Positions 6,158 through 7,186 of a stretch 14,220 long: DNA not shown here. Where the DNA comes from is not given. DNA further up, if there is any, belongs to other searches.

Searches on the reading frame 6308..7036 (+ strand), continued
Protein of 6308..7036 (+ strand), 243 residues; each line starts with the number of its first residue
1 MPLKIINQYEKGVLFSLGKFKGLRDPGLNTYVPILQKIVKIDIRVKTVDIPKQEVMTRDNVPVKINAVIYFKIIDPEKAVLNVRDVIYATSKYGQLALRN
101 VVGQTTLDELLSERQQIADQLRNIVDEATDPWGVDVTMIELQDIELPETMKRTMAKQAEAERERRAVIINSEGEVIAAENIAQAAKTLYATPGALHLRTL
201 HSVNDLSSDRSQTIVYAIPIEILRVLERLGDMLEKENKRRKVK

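Call 72: predict_structure(alignment_id=A5)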
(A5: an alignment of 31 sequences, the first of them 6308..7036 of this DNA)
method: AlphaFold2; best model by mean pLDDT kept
length: 243 residues; sequences in the alignment: 31
mean_pLDDT: 70.0   pTM: 0.46
mean pLDDT of the five models: 70.0, 69.9, 68.0, 67.2, 65.1
residues with pLDDT >= 90: 17; 70-90: 113; 50-70: 79; < 50: 34
segments of 3 or more residues with pLDDT < 50: 8-12, 194-216
pLDDT, mean of each block of 10 residues (from residue 1): 51 51 57 57 73 89 89 74 73 90 88 88 89 84 80 76 69 72 70 49 41 47 67 63 50
secondary structure, 60 per line:
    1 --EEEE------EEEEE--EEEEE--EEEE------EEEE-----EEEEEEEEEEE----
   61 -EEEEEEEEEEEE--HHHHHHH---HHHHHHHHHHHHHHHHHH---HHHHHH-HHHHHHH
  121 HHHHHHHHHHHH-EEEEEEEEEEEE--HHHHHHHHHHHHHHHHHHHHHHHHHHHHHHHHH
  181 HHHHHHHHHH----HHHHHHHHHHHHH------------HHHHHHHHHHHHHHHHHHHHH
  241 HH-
elements in order: E3-6 E13-17 E20-24 E27-30 E37-40 E46-56 E62-73 H76-82 H86-103 H107-112 H114-132 E134-145 H148-190 H195-207 H220-242
